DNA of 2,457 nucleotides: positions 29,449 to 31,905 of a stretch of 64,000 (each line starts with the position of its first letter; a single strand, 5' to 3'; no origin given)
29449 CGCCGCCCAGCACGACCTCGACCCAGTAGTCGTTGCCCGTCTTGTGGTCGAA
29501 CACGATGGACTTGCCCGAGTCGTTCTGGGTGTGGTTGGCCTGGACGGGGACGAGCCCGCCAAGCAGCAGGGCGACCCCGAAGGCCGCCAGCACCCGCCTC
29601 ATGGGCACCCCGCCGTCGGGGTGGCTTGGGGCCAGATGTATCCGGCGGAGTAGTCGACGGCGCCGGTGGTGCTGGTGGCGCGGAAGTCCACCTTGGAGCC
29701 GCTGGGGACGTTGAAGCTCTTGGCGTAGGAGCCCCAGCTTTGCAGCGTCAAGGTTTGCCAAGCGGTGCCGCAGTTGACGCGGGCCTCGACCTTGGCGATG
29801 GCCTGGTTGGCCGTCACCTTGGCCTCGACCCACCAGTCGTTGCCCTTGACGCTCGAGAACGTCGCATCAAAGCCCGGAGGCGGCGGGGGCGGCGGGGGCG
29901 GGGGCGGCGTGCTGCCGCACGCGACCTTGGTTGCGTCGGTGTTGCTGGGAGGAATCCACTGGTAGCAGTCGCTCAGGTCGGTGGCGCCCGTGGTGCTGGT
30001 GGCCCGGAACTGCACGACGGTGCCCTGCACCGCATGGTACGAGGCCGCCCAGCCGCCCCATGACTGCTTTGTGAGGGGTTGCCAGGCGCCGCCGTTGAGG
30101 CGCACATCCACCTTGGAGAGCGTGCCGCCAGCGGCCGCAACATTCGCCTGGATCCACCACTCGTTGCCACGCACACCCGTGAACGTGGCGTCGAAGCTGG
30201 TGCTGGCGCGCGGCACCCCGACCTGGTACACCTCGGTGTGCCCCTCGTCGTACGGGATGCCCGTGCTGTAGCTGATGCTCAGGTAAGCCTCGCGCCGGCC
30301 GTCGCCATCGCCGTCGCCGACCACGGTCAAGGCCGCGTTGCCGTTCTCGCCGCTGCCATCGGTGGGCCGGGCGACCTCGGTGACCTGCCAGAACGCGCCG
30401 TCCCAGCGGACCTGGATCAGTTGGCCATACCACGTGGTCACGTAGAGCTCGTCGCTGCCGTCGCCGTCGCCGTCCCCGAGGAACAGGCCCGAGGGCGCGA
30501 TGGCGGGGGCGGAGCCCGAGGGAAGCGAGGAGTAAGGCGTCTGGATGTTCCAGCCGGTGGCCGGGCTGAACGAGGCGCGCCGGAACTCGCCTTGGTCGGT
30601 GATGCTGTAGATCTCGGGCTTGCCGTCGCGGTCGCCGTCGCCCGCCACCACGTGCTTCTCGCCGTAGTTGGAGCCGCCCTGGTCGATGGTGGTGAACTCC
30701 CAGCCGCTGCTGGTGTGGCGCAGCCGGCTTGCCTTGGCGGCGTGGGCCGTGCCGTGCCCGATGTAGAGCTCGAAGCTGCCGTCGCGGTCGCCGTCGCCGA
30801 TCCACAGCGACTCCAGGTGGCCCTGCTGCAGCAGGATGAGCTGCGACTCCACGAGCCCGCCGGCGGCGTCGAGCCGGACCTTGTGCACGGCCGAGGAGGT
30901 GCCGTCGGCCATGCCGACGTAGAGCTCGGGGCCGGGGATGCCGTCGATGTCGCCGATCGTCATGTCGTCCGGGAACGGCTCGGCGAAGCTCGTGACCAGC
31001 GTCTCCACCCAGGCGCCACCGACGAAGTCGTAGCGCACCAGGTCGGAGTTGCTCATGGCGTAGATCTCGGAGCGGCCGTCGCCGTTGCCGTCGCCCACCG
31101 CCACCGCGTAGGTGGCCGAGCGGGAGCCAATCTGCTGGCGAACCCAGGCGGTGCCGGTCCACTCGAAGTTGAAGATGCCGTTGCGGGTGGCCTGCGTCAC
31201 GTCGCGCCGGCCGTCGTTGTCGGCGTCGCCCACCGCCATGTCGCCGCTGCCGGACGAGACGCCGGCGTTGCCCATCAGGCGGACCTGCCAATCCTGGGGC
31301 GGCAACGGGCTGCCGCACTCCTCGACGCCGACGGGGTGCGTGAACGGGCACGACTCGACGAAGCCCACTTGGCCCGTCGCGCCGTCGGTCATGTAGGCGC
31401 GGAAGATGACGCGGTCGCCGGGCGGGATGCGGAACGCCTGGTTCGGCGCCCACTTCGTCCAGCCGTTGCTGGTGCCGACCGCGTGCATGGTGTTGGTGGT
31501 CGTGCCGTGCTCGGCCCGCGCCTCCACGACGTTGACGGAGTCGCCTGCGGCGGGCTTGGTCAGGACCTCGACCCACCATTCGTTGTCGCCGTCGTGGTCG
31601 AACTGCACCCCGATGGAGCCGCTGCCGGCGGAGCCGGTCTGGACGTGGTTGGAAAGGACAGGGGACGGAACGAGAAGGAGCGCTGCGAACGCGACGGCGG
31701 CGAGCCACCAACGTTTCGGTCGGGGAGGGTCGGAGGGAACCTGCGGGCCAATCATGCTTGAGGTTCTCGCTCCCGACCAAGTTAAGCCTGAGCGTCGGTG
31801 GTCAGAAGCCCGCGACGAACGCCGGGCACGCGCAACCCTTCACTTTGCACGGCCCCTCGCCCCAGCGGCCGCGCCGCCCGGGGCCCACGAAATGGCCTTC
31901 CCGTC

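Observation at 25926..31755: Three tandem paralogs of secreted proteins that combine FG-GAP beta-propellers with repeated expansin-C/CBM63-like (pollen allergen group-2 fold) modules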

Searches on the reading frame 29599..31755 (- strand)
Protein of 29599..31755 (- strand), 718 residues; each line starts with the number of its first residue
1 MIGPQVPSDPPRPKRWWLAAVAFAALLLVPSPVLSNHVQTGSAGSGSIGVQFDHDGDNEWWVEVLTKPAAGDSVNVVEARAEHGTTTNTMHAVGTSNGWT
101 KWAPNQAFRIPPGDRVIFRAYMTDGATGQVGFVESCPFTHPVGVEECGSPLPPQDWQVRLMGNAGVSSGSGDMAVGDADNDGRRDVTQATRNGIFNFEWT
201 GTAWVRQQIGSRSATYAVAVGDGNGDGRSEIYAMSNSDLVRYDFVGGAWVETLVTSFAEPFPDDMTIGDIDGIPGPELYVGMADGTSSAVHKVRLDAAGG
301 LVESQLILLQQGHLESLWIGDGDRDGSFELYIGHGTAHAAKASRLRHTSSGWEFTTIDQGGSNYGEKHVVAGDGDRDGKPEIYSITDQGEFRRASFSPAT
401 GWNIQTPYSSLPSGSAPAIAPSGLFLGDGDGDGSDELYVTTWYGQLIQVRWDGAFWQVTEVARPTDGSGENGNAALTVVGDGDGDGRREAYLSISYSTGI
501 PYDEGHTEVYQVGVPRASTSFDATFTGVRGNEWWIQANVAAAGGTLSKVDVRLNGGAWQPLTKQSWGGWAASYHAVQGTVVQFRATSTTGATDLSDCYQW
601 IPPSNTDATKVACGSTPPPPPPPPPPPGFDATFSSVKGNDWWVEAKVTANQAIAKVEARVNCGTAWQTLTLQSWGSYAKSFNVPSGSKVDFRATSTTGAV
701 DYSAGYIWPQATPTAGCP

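Call 3: search_protein_families(library=pfam, proteins=[window:29599-31755:-], max_evalue=1)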
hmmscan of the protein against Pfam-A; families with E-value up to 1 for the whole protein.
window:29599-31755:- (718 aa): 5 families
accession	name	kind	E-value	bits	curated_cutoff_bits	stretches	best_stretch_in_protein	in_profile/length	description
PF13517.12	FG-GAP_3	-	5.4e-10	40.2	26.9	4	177-232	1-60/61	FG-GAP-like repeat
PF01357.27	Expansin_C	-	0.0023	18.5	24.6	1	528-592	5-70/78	Expansin C-terminal domain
PF16101.10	PRIMA1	-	0.015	15.5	38.6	1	597-628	41-74/158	Proline-rich membrane anchor 1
PF05308.16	Mito_fiss_reg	-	0.25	11.9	26.3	1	585-632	144-193/244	Mitochondrial fission regulator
PF17957.7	Big_7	-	0.52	11.4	24.1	0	530-575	17-58/70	Bacterial Ig domain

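Call 4: search_protein_families(library=ncbifam, proteins=[window:29599-31755:-], max_evalue=1)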
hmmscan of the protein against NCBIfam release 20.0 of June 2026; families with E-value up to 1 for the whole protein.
window:29599-31755:- (718 aa): 1 family
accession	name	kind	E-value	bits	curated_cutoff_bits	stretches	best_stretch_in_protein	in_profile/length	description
NF041144.1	expansin_EXLX1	subfamily_domain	0.0014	18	100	1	531-592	113-173/194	expansin EXLX1 family cellulose-binding protein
